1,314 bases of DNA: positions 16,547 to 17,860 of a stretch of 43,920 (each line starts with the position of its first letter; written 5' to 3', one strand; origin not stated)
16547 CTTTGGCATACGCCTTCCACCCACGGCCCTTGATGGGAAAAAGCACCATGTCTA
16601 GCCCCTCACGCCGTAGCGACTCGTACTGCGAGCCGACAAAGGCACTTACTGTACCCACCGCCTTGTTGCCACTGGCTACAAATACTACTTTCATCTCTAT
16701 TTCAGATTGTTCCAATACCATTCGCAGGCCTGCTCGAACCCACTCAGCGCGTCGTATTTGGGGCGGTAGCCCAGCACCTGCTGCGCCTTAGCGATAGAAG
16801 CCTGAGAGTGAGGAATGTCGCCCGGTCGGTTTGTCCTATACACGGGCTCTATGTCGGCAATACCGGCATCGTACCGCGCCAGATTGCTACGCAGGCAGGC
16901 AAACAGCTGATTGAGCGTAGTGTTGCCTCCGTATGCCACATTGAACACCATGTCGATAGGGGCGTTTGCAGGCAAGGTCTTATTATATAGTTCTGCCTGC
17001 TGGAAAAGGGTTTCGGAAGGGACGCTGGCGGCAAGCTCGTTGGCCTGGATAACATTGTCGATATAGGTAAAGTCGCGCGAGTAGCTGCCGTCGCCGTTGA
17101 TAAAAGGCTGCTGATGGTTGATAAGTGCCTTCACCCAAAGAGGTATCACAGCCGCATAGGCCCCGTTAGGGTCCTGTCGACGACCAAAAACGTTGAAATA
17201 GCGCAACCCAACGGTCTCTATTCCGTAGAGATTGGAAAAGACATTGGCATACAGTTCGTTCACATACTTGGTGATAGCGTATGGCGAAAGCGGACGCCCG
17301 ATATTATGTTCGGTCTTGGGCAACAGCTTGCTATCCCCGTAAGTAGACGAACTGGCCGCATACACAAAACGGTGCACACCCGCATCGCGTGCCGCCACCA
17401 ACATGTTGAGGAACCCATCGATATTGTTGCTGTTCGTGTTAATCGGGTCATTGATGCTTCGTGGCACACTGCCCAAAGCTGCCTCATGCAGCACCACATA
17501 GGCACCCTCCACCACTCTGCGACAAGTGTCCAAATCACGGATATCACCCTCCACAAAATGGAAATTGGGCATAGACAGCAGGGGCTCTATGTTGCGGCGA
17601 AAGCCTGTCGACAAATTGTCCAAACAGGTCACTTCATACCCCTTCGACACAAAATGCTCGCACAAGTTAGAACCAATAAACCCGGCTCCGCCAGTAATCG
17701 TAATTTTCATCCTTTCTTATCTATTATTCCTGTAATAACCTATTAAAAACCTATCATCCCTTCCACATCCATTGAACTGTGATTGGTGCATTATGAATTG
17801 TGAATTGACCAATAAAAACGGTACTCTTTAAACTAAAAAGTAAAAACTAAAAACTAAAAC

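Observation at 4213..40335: Self-contained 36-kb, 33-gene glycan locus with both ABC (Wzm/Wzt) and Wza/Wzc export components but no Wzx or clear Wzy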

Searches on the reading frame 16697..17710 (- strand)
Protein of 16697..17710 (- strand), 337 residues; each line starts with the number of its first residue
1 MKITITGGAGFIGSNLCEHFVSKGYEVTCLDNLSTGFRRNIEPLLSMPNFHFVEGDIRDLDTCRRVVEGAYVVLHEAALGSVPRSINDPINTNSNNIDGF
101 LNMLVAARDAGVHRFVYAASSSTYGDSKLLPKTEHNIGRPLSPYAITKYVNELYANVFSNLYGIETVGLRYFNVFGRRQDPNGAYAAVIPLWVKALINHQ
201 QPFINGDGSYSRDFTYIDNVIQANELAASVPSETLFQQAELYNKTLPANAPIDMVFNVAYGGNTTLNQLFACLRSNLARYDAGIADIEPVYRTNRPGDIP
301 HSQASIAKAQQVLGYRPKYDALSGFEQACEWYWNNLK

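Call 4: search_protein_families(library=pfam, proteins=[window:16697-17710:-], max_evalue=0.01)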
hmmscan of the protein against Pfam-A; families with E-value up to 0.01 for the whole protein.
window:16697-17710:- (337 aa): 8 families
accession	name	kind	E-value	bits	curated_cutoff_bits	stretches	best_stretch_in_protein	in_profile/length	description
PF01370.27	Epimerase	-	1.1e-54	185.8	20.9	1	3-230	1-227/240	NAD dependent epimerase/dehydratase family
PF16363.11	GDP_Man_Dehyd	-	1.6e-49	169.6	27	1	5-324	2-328/332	GDP-mannose 4,6 dehydratase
PF01073.25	3Beta_HSD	-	3.9e-22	79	22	1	5-229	2-230/280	3-beta hydroxysteroid dehydrogenase/isomerase family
PF02719.21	Polysacc_synt_2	-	4.3e-13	49.5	20.2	1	3-194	1-184/293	Polysaccharide biosynthesis protein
PF13460.12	NAD_binding_10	-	1.8e-07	31.6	27.2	1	7-126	1-104/184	NAD(P)H-binding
PF05368.20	NmrA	-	2.1e-06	28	27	1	2-120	4-107/298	NmrA-like family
PF04321.23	RmlD_sub_bind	-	4.3e-06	26.5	27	1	1-153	1-134/287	RmlD substrate binding domain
PF00106.31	adh_short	-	1.3e-05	25.3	26.6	1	3-70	3-71/195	short chain dehydrogenase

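Call 85: search_protein_families(library=ncbifam, proteins=[window:16697-17710:-], max_evalue=0.00001)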
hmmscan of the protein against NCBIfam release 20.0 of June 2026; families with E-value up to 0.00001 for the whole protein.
window:16697-17710:- (337 aa): 24 families
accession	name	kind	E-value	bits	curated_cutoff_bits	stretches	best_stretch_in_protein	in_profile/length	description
NF011728.1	PRK15181.1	equivalog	2.5e-105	352.3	760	1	4-334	19-339/348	Vi polysaccharide biosynthesis UDP-N-acetylglucosaminuronic acid C-4 epimerase TviC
TIGR01179.1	galE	equivalog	2.6e-43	148.1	262.3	1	2-332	1-325/332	UDP-glucose 4-epimerase GalE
TIGR04180.1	EDH_00030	hypoth_equivalog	2.9e-37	128.4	475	1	4-225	2-222/297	NAD-dependent 4,6-dehydratase LegB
TIGR01181.1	dTDP_gluc_dehyt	equivalog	3.5e-33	115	365.1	1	3-335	2-314/321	dTDP-glucose 4,6-dehydratase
TIGR02197.1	heptose_epim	equivalog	6.6e-31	107.6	274.6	1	3-230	1-232/316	ADP-glyceromanno-heptose 6-epimerase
NF007956.0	PRK10675.1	subfamily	1.8e-26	93.1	394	1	1-228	1-241/338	UDP-glucose 4-epimerase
NF042422.1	oxyalk_red_OleD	equivalog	3.6e-19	69.3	580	1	1-224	1-211/329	2-alkyl-3-oxoalkanoate reductase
NF008360.0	PRK11150.1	equivalog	2.7e-17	62.9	452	1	3-224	2-221/310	ADP-glyceromanno-heptose 6-epimerase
TIGR03466.1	HpnA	hypoth_equivalog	6.3e-17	61.5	367.65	1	2-127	2-120/327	hopanoid-associated sugar epimerase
NF007490.0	PRK10084.1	subfamily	3.4e-16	59.2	649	1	1-335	1-337/361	dTDP-glucose 4,6-dehydratase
NF007582.0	PRK10217.1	equivalog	2.1e-14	53.4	698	1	2-335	3-334/355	dTDP-glucose 4,6-dehydratase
TIGR01472.1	gmd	equivalog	3.4e-12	46.3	415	1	5-320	5-326/342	GDP-mannose 4,6-dehydratase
NF043036.1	ErythonDh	equivalog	6.7e-12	45.2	325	1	1-187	1-192/321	D-erythronate dehydrogenase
TIGR02622.1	CDP_4_6_dhtase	equivalog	3e-11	43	278.45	1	2-126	6-135/352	CDP-glucose 4,6-dehydratase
NF042423.1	oxyalk_red_Shew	equivalog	6e-11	42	580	1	2-181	10-180/331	2-alkyl-3-oxoalkanoate reductase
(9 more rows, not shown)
